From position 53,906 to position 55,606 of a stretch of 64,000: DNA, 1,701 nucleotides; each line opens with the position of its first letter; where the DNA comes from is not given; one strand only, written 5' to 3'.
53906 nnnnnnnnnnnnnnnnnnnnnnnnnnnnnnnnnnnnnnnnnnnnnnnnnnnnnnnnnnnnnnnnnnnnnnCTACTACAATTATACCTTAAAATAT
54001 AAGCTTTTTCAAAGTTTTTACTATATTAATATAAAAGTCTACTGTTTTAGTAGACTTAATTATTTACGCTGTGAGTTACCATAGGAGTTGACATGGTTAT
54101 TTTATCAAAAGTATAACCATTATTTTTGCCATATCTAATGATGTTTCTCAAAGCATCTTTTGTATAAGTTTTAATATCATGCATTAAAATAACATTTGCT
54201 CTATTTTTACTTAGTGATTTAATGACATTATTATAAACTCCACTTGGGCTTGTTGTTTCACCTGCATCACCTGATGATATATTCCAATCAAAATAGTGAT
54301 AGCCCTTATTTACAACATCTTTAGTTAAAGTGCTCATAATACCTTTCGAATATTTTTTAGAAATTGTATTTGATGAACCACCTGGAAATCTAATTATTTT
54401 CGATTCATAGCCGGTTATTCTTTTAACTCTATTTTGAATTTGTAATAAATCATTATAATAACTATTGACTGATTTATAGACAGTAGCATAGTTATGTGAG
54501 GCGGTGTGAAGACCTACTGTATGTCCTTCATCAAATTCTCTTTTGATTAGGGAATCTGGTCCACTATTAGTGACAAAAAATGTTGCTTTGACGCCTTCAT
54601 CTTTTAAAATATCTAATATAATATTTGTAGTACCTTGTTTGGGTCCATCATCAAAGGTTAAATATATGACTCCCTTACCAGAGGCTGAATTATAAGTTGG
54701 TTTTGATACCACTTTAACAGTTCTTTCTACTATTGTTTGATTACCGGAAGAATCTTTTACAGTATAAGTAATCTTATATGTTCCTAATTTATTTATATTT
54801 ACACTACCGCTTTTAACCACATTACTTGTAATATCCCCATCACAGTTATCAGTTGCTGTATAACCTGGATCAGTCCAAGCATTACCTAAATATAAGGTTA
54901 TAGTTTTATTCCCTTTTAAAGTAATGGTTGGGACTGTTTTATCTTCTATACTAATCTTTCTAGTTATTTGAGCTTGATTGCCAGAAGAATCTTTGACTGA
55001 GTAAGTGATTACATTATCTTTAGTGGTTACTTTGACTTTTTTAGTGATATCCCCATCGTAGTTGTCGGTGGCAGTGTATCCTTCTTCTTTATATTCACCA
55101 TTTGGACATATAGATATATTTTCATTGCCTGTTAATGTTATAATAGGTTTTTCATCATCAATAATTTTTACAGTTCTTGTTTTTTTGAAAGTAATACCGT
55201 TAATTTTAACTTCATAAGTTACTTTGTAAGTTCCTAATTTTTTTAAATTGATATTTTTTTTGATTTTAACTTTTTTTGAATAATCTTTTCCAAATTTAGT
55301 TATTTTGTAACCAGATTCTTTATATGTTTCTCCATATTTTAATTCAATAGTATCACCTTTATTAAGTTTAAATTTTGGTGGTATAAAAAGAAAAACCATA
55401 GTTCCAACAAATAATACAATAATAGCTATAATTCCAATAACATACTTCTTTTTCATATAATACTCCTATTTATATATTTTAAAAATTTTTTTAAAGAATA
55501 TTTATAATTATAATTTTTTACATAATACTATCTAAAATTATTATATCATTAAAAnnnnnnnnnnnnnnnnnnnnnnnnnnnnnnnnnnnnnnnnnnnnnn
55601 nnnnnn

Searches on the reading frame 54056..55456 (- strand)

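Call 28: search_protein_families(library=ncbifam, max_evalue=1e-10, proteins=[window:54056-55456:-])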
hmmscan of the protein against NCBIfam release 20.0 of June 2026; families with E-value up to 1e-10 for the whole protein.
window:54056-55456:- (466 aa): 6 families
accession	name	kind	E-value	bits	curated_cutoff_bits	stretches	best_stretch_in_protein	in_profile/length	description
NF045822.1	PgAcgDacpgdA2_Bac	equivalog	1.1e-34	120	400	1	240-452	46-257/274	peptidoglycan-N-acetylglucosamine deacetylase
TIGR02884.1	spore_pdaA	equivalog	6e-28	98.1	298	1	240-453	13-220/224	delta-lactam-biosynthetic de-N-acetylase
TIGR02764.1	spore_ybaN_pdaB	equivalog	5.1e-25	88.4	237.4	1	262-453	6-187/191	polysaccharide deacetylase family sporulation protein PdaB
NF045820.1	PgAcgDacpgdA_Strep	equivalog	2.6e-22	79.3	800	1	257-453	263-444/463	peptidoglycan-N-acetylglucosamine deacetylase PgdA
NF045821.1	PgAcgDacpgdA1_Bac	equivalog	5.4e-19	68.1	400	1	244-363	75-191/282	peptidoglycan-N-acetylglucosamine deacetylase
TIGR04243.1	nodulat_NodB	equivalog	2.1e-11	43.7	240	1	264-360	4-103/197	chitooligosaccharide deacetylase NodB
